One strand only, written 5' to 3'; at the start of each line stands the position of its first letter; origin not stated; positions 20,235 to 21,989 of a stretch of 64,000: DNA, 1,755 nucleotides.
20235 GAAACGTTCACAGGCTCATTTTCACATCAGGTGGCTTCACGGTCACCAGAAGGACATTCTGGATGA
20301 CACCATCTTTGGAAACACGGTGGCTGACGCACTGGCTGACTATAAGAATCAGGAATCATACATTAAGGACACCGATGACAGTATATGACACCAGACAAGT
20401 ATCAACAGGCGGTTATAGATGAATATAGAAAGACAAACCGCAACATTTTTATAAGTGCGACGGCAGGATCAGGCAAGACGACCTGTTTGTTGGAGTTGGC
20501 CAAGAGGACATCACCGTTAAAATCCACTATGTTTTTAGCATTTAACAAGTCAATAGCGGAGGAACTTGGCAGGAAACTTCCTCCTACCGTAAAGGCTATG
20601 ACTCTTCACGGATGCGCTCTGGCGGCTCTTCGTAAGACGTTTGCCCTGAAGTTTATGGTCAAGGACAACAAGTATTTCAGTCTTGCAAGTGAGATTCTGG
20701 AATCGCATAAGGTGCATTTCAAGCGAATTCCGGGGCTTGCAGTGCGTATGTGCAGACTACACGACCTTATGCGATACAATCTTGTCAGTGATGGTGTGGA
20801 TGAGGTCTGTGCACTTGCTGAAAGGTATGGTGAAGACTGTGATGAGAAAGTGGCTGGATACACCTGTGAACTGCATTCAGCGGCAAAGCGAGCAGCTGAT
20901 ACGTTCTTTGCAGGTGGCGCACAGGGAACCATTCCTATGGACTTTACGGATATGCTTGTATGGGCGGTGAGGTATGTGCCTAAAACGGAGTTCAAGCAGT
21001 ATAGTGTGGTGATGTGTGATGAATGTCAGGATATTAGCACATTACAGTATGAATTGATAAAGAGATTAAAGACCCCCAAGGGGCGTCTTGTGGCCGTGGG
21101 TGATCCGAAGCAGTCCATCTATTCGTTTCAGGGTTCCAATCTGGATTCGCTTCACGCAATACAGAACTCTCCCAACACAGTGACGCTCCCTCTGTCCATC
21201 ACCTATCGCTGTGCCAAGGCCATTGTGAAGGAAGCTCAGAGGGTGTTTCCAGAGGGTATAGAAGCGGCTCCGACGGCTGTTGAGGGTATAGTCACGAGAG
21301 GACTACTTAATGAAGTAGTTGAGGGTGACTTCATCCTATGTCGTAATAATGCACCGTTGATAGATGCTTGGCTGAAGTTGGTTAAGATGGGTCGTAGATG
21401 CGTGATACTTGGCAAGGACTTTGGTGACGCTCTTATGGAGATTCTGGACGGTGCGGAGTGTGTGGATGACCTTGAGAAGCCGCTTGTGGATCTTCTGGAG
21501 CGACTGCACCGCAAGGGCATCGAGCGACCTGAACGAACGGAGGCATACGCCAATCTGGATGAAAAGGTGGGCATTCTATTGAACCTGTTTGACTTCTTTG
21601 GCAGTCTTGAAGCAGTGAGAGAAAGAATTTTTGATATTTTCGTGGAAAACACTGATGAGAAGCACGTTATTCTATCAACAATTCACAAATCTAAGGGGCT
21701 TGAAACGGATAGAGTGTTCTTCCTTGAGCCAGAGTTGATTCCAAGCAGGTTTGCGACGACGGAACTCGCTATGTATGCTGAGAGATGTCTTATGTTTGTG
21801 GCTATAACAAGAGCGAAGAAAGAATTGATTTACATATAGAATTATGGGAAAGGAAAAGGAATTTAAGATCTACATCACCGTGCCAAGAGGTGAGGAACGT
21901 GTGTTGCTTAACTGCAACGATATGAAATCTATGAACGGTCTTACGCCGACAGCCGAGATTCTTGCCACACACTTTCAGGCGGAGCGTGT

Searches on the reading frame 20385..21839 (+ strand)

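Call 78: search_protein_families(library=pfam, proteins=[window:20385-21839:+], max_evalue=0.001)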
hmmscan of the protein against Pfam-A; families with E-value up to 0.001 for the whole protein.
window:20385-21839:+ (484 aa): 8 families
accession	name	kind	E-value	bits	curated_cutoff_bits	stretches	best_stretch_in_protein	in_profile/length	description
PF00580.27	UvrD-helicase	-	1.6e-23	84.2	23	1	15-261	10-268/271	UvrD/REP helicase N-terminal domain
PF13245.12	AAA_19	-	1.3e-17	64.6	25.1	1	15-248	8-133/134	AAA domain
PF13361.12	UvrD_C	-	3.1e-12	47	25.6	1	424-482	283-344/350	UvrD-like helicase C-terminal domain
PF01443.25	Viral_helicase1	-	1e-10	42.2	21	0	21-73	1-51/228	Viral superfamily 1 RNA helicase core domain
PF13538.12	UvrD_C_2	-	2.2e-08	34.3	27.4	1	427-482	1-50/52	UvrD-like helicase C-terminal domain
PF13604.12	AAA_30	-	7.5e-08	32.8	27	0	183-292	68-172/191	AAA domain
PF04851.21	ResIII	-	1.8e-06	28.4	22.5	1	2-68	3-76/164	Type III restriction enzyme, res subunit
PF00270.35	DEAD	-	0.00032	20.9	26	0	5-61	2-61/167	DEAD/DEAH box helicase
